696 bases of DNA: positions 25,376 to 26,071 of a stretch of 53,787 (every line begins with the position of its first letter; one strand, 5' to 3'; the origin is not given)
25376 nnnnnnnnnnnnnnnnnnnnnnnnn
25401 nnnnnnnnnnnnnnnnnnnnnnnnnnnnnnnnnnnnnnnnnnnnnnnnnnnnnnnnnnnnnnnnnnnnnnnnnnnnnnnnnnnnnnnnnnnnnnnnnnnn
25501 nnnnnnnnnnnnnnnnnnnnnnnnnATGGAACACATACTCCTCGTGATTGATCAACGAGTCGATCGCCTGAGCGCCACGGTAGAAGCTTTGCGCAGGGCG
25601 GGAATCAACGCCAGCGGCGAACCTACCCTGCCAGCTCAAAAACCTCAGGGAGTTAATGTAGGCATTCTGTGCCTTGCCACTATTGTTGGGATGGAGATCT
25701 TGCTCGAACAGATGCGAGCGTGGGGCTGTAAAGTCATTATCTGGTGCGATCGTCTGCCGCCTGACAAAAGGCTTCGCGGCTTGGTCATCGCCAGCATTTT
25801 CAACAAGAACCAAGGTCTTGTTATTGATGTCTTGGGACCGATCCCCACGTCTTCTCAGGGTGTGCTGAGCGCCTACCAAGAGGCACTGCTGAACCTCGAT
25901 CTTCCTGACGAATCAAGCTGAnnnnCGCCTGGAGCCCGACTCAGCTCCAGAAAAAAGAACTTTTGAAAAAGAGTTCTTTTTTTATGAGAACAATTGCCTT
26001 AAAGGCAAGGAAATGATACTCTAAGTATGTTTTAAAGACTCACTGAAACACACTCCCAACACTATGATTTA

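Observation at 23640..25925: Tandem pair of divergent [small lipoprotein <-> orphan pseudo-receiver] modules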

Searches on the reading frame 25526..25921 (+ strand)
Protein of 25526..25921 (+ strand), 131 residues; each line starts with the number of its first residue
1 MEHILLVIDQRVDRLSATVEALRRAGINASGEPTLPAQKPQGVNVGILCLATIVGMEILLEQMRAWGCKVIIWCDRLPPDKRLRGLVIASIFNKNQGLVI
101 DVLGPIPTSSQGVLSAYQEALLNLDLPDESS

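Call 5: search_protein_families(library=pfam, proteins=[window:25526-25921:+], max_evalue=10)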
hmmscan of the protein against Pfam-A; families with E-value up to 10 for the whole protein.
window:25526-25921:+ (131 aa): 0 families

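Call 6: search_protein_families(library=ncbifam, proteins=[window:25526-25921:+], max_evalue=10)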
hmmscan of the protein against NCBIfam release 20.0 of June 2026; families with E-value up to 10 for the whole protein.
window:25526-25921:+ (131 aa): 0 families

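Call 67: search_protein_families(library=padloc, proteins=[window:25526-25918:+], max_evalue=1)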
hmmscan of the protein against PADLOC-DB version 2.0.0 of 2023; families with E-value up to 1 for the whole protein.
window:25526-25918:+ (131 aa): 0 families

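Call 83: search_solved_structures(query=A5, max_evalue=10)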
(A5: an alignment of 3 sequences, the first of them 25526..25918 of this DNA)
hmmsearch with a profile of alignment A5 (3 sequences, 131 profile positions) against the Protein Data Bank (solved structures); distinct sequences matched with E-value up to 10: 27.
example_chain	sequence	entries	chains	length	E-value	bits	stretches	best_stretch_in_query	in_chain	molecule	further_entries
5t7v_S1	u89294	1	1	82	0.063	16.3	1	7-40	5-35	30S ribosomal protein S10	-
6fxc_Aj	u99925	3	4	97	0.085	15.8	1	7-40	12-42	30S ribosomal protein S10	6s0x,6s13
5ngm_Aj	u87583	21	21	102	0.1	15.6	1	7-40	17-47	30S ribosomal protein S10 | ribosomal protein uS10 | Small ribosomal subunit protein uS10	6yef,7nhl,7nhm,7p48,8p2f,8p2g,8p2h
5li0_j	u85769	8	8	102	0.1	15.6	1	7-40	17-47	30S ribosomal protein S10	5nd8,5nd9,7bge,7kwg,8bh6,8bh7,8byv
1tmy_A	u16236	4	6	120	0.15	15.1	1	1-93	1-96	CHEY PROTEIN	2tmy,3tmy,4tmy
4iga_A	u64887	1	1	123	0.16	14.9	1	1-93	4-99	Chemotaxis protein CheY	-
5tcu_S1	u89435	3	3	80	0.29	14.1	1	7-40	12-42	30S ribosomal protein S10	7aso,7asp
4qyw_A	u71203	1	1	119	0.33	13.9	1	4-65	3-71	Chemotaxis protein CheY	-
1u0s_Y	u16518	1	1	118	0.33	13.9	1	4-93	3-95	Chemotaxis protein cheY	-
1ypc_I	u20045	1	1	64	0.56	13.2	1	26-65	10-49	CHYMOTRYPSIN INHIBITOR 2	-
1ypa_I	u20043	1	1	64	0.62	13.1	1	26-65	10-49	CHYMOTRYPSIN INHIBITOR 2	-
1ypb_I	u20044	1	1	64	0.71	12.9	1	27-65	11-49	CHYMOTRYPSIN INHIBITOR 2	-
6c40_B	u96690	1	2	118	0.82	12.7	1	4-91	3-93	Chemotaxis protein CheY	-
8k7m_C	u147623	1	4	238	1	12.3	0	29-91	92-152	De novo design protein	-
1vhx_A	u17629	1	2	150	1.1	12.2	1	65-109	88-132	Putative Holliday junction resolvase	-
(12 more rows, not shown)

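Call 84: search_solved_structures(query=A5, max_evalue=0.2, show_alignments=5)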
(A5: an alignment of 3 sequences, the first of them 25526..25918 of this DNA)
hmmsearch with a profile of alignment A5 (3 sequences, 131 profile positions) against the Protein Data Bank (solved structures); distinct sequences matched with E-value up to 0.2: 6.
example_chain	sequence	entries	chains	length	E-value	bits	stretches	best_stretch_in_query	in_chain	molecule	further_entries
5t7v_S1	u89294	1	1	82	0.063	16.3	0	7-40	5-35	30S ribosomal protein S10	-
6fxc_Aj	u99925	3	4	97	0.085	15.8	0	7-40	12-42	30S ribosomal protein S10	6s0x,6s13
5ngm_Aj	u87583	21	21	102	0.1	15.6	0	7-40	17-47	30S ribosomal protein S10 | ribosomal protein uS10 | Small ribosomal subunit protein uS10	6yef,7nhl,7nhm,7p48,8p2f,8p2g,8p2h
5li0_j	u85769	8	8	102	0.1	15.6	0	7-40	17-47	30S ribosomal protein S10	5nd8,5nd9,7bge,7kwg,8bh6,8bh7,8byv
1tmy_A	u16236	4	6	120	0.15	15.1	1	1-93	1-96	CHEY PROTEIN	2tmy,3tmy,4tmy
4iga_A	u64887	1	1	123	0.16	14.9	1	1-93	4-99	Chemotaxis protein CheY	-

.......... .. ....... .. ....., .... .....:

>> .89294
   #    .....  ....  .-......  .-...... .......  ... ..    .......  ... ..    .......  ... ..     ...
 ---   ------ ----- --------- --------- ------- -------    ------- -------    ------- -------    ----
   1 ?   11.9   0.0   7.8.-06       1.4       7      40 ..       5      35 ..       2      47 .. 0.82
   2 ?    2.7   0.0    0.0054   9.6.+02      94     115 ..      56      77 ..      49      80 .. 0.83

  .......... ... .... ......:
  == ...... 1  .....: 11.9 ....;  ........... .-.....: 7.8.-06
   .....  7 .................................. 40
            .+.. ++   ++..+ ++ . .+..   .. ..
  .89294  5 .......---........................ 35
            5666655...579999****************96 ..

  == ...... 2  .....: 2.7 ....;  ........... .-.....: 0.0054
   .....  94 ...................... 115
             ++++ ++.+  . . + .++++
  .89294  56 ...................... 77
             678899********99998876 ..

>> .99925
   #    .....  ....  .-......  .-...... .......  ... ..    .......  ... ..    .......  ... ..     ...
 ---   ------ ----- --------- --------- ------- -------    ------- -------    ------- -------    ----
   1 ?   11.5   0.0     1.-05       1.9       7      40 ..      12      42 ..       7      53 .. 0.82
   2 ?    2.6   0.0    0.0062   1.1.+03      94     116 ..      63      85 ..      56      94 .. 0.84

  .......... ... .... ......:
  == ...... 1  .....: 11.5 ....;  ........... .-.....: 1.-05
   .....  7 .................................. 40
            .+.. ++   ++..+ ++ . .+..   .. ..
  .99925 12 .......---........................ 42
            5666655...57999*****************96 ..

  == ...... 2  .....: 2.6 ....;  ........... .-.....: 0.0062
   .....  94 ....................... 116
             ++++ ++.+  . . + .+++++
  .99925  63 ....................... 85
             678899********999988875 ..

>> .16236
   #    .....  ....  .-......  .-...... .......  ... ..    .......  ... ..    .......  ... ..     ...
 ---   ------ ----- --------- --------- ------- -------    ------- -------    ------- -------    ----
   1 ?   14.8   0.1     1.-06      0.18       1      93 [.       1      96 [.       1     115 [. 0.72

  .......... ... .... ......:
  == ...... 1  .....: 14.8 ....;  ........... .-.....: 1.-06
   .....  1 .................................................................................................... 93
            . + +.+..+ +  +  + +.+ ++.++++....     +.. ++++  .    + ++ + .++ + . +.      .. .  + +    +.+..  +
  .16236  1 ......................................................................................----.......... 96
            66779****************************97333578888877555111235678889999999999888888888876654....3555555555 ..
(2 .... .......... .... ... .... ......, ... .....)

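Call 97: find_related_loci(query=A5, collection=viral_contigs, flank=5000)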
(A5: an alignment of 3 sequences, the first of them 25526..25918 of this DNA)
Query A5 (131 aa) in viral_contigs; peptide patterns used: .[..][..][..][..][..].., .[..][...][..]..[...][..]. (x = any residue, [..] = any of these).
16 stretches matched a pattern, but none encodes a relative of the query by tblastn (E <= 1e-3).
